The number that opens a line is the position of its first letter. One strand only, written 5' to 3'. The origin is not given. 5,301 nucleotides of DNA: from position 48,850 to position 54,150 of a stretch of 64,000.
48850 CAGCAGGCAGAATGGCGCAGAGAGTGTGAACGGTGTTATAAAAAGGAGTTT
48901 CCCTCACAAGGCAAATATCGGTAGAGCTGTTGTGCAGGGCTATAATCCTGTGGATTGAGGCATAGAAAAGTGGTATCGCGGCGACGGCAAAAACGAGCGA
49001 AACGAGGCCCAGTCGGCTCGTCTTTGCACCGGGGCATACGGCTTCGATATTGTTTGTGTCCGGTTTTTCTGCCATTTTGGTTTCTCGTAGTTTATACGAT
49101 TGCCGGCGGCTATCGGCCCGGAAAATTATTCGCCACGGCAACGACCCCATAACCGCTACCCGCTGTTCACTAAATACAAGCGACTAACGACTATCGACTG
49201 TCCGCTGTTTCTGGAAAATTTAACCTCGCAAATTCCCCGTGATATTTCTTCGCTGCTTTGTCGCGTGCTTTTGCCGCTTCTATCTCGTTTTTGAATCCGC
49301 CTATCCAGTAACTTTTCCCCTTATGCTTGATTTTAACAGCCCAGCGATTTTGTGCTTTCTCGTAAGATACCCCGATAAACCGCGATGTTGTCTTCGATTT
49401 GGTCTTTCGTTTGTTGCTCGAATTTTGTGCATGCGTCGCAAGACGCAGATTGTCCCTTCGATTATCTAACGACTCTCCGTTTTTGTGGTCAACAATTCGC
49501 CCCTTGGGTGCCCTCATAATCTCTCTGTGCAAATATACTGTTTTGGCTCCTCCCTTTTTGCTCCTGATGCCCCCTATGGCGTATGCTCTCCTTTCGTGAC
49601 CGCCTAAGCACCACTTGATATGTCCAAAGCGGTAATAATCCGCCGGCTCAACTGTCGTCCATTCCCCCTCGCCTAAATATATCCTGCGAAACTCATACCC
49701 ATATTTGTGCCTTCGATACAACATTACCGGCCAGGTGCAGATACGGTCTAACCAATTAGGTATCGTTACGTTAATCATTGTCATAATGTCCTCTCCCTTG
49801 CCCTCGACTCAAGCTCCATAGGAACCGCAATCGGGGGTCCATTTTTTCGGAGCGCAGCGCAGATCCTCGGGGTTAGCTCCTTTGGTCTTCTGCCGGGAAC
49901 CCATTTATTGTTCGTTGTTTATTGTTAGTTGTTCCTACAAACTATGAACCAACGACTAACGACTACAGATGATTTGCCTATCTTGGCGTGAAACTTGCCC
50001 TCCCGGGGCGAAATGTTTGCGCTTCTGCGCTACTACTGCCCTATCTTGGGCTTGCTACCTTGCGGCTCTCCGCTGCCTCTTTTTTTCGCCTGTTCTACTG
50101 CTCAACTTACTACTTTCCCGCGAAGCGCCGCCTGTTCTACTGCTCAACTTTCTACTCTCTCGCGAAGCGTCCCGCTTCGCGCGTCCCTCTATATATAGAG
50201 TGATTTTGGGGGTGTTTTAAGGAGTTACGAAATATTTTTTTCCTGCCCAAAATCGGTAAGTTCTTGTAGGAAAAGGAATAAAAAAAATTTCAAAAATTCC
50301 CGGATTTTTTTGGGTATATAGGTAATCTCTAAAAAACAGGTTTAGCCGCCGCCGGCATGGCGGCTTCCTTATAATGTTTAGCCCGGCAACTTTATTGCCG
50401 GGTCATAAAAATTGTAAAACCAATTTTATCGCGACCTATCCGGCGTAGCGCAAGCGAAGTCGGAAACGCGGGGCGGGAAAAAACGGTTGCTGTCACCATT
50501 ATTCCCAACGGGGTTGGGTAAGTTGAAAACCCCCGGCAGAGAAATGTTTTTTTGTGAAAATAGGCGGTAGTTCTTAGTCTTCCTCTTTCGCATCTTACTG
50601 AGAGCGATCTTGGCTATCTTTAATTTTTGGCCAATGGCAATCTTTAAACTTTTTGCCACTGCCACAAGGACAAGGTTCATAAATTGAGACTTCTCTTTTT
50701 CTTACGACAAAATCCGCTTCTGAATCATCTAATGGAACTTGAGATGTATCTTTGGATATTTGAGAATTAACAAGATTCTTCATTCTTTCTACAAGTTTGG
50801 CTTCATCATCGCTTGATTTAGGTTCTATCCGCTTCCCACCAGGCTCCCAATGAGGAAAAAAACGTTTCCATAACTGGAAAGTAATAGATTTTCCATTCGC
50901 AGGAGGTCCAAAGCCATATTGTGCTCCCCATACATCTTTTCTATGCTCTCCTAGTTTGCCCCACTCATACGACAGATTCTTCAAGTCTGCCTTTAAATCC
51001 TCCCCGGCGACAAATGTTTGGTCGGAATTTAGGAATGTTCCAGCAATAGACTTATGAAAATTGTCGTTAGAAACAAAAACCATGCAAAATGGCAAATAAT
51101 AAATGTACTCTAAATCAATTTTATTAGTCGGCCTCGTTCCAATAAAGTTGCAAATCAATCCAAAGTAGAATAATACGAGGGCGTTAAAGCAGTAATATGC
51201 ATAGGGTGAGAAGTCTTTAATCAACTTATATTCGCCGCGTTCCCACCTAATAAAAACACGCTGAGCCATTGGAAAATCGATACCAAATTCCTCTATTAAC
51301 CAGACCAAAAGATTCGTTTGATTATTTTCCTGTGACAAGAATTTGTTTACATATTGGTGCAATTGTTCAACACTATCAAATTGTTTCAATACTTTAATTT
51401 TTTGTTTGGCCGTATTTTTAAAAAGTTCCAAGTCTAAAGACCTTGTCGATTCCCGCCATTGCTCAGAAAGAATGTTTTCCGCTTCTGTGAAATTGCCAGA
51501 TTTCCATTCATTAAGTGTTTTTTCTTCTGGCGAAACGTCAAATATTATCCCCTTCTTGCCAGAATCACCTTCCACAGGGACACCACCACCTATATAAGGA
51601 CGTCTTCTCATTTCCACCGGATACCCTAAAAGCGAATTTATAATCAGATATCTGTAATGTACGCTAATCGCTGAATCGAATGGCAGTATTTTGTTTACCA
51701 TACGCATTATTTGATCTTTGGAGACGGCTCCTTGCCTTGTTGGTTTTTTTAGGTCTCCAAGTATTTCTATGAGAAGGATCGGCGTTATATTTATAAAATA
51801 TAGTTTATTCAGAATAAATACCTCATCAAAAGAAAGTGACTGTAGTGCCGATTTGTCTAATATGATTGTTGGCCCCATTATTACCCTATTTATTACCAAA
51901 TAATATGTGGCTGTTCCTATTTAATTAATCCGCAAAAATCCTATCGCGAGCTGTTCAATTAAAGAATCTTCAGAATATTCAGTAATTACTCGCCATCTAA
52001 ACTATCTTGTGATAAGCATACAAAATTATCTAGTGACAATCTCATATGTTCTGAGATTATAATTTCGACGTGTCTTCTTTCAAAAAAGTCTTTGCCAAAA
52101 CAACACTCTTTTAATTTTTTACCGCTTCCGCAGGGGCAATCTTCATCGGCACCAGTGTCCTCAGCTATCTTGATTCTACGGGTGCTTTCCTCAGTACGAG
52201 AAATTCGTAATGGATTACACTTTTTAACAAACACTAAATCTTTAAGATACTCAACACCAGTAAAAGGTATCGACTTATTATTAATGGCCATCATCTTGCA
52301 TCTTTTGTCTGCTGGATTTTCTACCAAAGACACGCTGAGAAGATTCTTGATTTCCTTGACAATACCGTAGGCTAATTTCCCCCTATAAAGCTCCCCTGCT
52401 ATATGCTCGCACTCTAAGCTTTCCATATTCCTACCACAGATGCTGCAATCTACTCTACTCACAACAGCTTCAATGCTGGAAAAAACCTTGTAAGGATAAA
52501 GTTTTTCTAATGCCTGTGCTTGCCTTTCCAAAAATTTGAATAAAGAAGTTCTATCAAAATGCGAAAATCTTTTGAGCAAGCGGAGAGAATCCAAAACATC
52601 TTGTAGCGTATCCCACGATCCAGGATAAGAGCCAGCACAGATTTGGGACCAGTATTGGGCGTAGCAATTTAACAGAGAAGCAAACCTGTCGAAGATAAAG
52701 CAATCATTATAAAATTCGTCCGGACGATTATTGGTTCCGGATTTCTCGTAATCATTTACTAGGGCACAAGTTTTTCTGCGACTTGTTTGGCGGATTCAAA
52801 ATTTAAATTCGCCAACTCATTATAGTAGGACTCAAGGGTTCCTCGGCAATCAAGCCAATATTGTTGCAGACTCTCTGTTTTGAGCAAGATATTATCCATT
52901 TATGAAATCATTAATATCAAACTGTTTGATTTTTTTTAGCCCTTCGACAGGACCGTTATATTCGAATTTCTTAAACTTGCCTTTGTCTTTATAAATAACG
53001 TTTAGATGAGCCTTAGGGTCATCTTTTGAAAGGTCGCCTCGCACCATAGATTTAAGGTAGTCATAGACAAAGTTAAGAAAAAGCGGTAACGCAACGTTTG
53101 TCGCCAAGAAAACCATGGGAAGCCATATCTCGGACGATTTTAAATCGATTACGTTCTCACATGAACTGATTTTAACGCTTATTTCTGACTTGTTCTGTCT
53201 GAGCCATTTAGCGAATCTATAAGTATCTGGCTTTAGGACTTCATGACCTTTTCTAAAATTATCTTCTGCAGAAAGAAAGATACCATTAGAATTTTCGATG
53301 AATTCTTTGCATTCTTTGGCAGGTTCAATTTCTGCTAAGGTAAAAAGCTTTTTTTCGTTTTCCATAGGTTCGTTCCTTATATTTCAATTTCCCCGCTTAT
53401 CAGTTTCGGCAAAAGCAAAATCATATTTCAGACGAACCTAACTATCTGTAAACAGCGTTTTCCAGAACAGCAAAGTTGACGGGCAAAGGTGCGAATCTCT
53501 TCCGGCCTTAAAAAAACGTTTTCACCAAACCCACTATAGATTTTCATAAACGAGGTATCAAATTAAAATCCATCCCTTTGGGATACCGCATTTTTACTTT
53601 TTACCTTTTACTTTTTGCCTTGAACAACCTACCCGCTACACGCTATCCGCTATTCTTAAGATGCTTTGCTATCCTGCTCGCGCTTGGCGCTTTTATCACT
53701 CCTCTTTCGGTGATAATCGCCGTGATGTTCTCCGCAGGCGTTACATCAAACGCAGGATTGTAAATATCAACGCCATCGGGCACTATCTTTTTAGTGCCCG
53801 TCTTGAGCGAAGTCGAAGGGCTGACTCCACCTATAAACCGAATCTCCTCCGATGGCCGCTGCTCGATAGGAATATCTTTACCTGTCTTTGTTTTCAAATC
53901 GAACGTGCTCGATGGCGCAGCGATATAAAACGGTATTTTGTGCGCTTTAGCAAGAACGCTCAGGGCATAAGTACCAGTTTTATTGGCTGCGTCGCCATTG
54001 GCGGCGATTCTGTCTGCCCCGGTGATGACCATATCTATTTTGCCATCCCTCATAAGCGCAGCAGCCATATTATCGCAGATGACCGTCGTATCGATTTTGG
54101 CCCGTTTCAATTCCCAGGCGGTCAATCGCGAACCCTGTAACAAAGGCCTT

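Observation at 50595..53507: AT-rich three-gene operon (small TM protein plus two SEC-C-motif proteins) is a candidate uncharacterised toxin/defence-type module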

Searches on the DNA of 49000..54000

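Call 102: search_rna_families(source=window, start=49000, end=54000, threshold=evalue, max_evalue=1)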
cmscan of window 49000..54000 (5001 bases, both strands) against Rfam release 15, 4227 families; matches with E-value up to 1: 0.
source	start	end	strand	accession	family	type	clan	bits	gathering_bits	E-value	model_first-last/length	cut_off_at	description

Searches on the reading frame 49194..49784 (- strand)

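Call 78: search_protein_families(library=padloc, max_evalue=0.001, proteins=[window:49194-49784:-])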
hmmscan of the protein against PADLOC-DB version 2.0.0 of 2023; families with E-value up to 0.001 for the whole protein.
window:49194-49784:- (197 aa): 1 family
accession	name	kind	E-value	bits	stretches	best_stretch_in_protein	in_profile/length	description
PDLC03687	HEase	-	0.00021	19.3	1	96-159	72-127/178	homing endonuclease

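Call 79: search_protein_families(library=phrogs, max_evalue=0.01, proteins=[window:49194-49784:-])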
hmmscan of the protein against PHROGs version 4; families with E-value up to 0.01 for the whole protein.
window:49194-49784:- (197 aa): 15 families
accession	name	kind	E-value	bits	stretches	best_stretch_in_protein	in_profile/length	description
phrog_99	-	DNA, RNA and nucleotide metabolism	6.6e-39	135.7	1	76-195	153-273/383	HNH endonuclease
phrog_4578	-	DNA, RNA and nucleotide metabolism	1.3e-26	94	1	91-189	25-122/130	HNH endonuclease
phrog_374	-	DNA, RNA and nucleotide metabolism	1.3e-17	64.8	1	91-191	319-416/617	HNH endonuclease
phrog_36769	-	unknown function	1.8e-17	64.7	1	80-193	239-360/367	-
phrog_3593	-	DNA, RNA and nucleotide metabolism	7.9e-13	49.5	1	92-181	107-196/210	HNH endonuclease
phrog_953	-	DNA, RNA and nucleotide metabolism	3.9e-08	34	1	119-186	299-366/420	HNH endonuclease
phrog_959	-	DNA, RNA and nucleotide metabolism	3e-07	31.3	1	75-141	51-111/138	HNH endonuclease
phrog_59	-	DNA, RNA and nucleotide metabolism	4.7e-07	30.5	1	76-166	183-282/423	HNH endonuclease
phrog_13470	-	DNA, RNA and nucleotide metabolism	1.2e-06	29.7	1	95-184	57-145/152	HNH endonuclease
phrog_33760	-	DNA, RNA and nucleotide metabolism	4e-05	24.6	1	138-186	3-51/58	HNH endonuclease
phrog_1492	-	DNA, RNA and nucleotide metabolism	7.7e-05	23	1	93-125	127-159/414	HNH endonuclease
phrog_7545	-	DNA, RNA and nucleotide metabolism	0.0014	19.9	1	93-137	101-146/160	HNH endonuclease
phrog_10822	-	DNA, RNA and nucleotide metabolism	0.0051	17.5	1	98-150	121-176/245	HNH endonuclease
phrog_10730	-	DNA, RNA and nucleotide metabolism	0.0058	17.3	1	83-139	93-155/234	HNH endonuclease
phrog_25114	-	unknown function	0.0066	17.4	0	92-123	98-129/156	-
